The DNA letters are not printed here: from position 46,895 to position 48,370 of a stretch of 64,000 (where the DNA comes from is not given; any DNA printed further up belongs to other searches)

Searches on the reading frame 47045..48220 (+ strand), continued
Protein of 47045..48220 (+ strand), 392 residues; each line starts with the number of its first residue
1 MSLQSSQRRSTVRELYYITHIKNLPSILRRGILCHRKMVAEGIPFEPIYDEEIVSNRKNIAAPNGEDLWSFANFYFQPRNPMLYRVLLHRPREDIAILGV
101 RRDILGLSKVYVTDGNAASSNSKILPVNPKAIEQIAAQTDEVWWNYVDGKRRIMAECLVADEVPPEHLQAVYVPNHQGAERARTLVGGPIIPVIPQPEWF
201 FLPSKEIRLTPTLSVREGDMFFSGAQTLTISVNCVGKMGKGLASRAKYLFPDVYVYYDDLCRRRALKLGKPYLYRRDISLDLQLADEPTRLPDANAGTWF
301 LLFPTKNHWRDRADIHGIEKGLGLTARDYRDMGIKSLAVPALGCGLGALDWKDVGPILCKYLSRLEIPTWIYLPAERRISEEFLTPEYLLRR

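Call 62: search_solved_structures(query=A1, max_evalue=0.001, show_alignments=5)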
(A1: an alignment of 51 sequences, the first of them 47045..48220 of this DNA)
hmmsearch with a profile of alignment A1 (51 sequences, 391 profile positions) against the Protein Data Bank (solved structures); distinct sequences matched with E-value up to 0.001: 12.
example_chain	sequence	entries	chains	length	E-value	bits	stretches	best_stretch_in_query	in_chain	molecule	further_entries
7omu_AAA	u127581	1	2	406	3.9e-184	615.3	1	6-389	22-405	Macro domain-containing protein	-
5m31_A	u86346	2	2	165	5e-29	104.6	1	210-375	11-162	Appr-1-p processing domain protein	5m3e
5m3i_A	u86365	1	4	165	1.5e-26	96.5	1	215-373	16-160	RNase III inhibitor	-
7omv_AAA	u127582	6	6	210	2.2e-13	53.1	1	9-186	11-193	DarT domain-containing protein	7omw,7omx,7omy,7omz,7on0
7yk3_A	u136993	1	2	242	4.4e-10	42.3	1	11-185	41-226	DNA ADP-ribosyl transferase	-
4j5r_A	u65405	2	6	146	2.2e-09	40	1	259-370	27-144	O-acetyl-ADP-ribose deacetylase 1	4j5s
2eee_A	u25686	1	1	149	3.6e-09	39.2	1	268-370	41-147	Uncharacterized protein C6orf130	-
4j5q_A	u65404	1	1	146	3.6e-09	39.2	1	268-370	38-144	O-acetyl-ADP-ribose deacetylase 1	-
2l8r_A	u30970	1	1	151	3.9e-09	39.1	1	268-370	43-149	Uncharacterized protein C6orf130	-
2lgr_A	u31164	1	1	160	4.7e-09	38.9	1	268-370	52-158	Uncharacterized protein C6orf130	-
8baq_A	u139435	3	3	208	8e-09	38.1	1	3-186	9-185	DarT ssDNA thymidine ADP-ribosyltransferase family protein | E. coli C7 DarT1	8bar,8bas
5e3b_A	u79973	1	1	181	0.00061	22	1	333-370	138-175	Macrodomain protein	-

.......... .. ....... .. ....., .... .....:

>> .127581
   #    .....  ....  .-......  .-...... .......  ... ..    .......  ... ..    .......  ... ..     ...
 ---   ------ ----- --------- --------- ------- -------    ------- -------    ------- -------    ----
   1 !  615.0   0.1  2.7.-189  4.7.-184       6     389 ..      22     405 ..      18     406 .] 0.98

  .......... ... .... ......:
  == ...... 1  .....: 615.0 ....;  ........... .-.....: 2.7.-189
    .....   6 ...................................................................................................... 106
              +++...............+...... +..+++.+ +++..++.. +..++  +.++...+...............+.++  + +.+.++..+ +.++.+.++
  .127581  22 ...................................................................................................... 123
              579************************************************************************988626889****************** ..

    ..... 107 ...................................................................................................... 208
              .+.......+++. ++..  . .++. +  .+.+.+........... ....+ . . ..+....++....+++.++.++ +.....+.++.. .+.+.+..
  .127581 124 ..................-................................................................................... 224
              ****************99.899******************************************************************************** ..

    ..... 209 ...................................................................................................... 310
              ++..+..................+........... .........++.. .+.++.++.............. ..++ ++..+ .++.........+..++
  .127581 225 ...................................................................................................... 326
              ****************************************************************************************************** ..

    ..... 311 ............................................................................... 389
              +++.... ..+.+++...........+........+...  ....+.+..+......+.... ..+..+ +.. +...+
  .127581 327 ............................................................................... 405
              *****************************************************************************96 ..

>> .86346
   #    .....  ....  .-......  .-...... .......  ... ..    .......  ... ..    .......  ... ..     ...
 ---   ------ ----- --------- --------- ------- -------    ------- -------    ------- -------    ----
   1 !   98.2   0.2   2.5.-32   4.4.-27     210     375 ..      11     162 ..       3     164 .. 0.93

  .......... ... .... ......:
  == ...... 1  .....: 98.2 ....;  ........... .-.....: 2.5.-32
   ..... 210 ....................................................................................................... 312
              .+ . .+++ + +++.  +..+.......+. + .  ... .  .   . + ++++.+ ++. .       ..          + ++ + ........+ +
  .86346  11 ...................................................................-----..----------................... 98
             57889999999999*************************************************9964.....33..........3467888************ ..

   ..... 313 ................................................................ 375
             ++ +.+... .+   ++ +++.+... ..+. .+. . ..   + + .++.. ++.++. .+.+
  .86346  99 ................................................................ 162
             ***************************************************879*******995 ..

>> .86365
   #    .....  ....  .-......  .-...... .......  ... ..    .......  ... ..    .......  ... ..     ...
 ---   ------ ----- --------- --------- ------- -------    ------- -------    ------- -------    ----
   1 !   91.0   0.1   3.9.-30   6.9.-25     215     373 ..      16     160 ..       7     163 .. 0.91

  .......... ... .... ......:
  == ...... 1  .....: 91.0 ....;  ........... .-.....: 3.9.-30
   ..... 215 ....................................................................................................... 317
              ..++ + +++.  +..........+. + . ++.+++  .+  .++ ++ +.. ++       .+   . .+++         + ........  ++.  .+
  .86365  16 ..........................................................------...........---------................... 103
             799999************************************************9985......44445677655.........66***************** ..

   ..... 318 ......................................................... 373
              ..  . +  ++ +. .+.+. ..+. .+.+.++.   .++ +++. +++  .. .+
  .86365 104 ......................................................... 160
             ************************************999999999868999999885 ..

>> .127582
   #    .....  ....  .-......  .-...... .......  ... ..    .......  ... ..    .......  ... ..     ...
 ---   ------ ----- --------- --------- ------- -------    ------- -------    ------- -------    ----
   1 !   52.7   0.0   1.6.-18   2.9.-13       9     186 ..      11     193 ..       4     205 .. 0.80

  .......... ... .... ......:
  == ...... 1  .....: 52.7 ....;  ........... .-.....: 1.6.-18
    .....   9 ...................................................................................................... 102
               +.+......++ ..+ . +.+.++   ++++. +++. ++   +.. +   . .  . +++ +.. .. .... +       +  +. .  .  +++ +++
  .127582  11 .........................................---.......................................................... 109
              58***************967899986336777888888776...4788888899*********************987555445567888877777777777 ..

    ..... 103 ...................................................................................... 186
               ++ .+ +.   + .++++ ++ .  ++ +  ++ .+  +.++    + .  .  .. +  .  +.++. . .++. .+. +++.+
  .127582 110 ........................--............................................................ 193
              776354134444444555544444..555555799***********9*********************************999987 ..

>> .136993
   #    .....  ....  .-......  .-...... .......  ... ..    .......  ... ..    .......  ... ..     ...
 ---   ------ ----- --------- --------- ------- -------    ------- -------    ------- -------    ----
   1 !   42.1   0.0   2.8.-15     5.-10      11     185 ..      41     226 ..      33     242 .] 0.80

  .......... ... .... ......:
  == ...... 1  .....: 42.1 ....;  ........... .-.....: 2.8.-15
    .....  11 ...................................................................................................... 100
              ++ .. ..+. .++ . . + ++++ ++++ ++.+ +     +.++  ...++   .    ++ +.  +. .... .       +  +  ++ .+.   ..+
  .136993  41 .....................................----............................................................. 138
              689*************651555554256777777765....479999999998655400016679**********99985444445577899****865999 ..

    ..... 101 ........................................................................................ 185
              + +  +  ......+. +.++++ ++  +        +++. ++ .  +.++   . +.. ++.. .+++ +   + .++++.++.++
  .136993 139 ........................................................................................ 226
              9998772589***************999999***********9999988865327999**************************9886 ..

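Call 65: search_protein_representatives(alignment_id=A1)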
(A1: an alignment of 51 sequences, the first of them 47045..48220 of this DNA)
Query: 51 sequences, 391 profile positions. Proteins with E-value up to 0.001 (for the whole library): 12779; up to 1e-10: 6452; up to 1e-30: 447. The best 150 are listed.
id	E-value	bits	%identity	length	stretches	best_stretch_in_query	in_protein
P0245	1.3e-168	577.4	-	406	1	4-390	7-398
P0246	2.1e-167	573.5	-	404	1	2-389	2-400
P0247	6.7e-152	522.4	-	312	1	77-389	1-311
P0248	1.0e-150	518.4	-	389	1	8-388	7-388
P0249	5.4e-147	506.2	-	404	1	3-389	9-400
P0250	1.9e-140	484.7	-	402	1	8-389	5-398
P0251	1.5e-139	481.8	-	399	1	5-390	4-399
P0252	2.8e-135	467.7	-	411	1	8-382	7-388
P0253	3.2e-134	464.2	-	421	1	6-379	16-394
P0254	3.6e-132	457.4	-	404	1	3-390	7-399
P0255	6.4e-127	440.1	-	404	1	5-387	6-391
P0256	5.4e-126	437.1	-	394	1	8-390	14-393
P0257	1.4e-124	432.4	-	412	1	5-390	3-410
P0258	3.5e-124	431.1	-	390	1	6-383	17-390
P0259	1.2e-123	429.4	-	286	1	4-282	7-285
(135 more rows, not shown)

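Call 66: search_protein_families(library=padloc, alignment_id=A2, max_evalue=1e-10)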
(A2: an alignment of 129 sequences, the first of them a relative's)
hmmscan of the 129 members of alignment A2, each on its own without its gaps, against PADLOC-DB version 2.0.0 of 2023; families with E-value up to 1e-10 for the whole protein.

A. member 1, L002:1264-2328:+ (355 aa): 0 families

B. families by the number of members that match (of 129 scanned): 81 families (the first 25 are shown)
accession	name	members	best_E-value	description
PDLC03654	REase_III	3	6.5e-165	Type III restriction enzyme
PDLC03375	MTase_II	3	2.3e-54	Type II methyltransferase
PDLC03626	REase_MTase_IIG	3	4.7e-52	Type IIG restriction enzyme-methyltransferase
PDLC04140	mad8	3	1.1e-35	mads_8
PDLC04135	mad3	2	2.6e-50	mads_3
PDLC03960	SngC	2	1.2e-40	-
PDLC02503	BrxHI|BrxHII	2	6.2e-37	BrxHI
PDLC00013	DruE1|DruE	2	2.3e-35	SNF2 family N-terminal domain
PDLC00037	DruE3|DruE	2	8.1e-35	SNF2 family N-terminal domain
PDLC00036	DruE3|DruE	2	1.1e-28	SNF2 family N-terminal domain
PDLC00035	DruE3|DruE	2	3.2e-26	SNF2 family N-terminal domain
PDLC02501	BrxHI|BrxHII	2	2.2e-23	BrxHI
PDLC03928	PsyrT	2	4.7e-23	-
PDLC02980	AriA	2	4.8e-23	-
PDLC02570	DrmA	2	4.7e-21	DrmA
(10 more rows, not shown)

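Call 88: get_annotated_region(hit=H17, flank=2500)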
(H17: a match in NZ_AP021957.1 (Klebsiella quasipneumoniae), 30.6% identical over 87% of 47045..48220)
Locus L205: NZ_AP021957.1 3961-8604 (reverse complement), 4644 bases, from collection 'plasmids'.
description: Klebsiella quasipneumoniae strain WP3-W18-CRE-02 plasmid pWP3-W18-CRE-02_7, complete sequence
organism: Klebsiella quasipneumoniae (NCBI taxid 1463165)
taxonomy: Bacteria; Pseudomonadota; Gammaproteobacteria; Enterobacterales; Enterobacteriaceae; Klebsiella; Klebsiella quasipneumoniae
host: -; source: -; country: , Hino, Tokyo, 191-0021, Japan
typing (MOB-suite, as given by PLSDB): non-mobilizable; replicon ColRNAI_rep_cluster_1987
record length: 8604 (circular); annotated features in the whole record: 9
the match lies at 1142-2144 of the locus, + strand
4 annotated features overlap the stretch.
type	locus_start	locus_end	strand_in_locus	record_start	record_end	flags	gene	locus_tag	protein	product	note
CDS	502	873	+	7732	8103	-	-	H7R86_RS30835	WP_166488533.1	hypothetical protein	-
CDS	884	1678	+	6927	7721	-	-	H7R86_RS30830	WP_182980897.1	DUF4433 domain-containing protein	-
CDS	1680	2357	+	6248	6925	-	-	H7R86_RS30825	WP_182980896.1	macro domain-containing protein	-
CDS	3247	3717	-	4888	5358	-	-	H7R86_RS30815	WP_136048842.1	hypothetical protein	-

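Call 89: get_annotated_region(hit=H16, flank=2500)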
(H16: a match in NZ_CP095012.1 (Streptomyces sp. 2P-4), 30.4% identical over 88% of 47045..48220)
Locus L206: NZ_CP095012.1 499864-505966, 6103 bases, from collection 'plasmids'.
description: Streptomyces sp. 2P-4 plasmid unnamed1, complete sequence
organism: Streptomyces sp. 2P-4 (NCBI taxid 2931974)
taxonomy: Bacteria; Actinomycetota; Actinomycetes; Kitasatosporales; Streptomycetaceae; Streptomyces; Streptomyces sp. 2P-4
host: -; source: cell culture,mudflats; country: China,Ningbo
typing (MOB-suite, as given by PLSDB): non-mobilizable
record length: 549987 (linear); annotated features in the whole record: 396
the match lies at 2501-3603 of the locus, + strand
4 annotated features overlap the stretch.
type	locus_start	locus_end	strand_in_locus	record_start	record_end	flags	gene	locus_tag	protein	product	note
CDS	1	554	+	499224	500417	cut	-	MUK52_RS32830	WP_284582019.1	cytochrome P450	-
CDS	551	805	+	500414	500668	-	-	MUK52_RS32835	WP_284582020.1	ferredoxin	-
CDS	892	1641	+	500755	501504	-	-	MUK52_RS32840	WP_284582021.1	hypothetical protein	-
CDS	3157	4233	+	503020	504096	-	-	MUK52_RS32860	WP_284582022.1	macro domain-containing protein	-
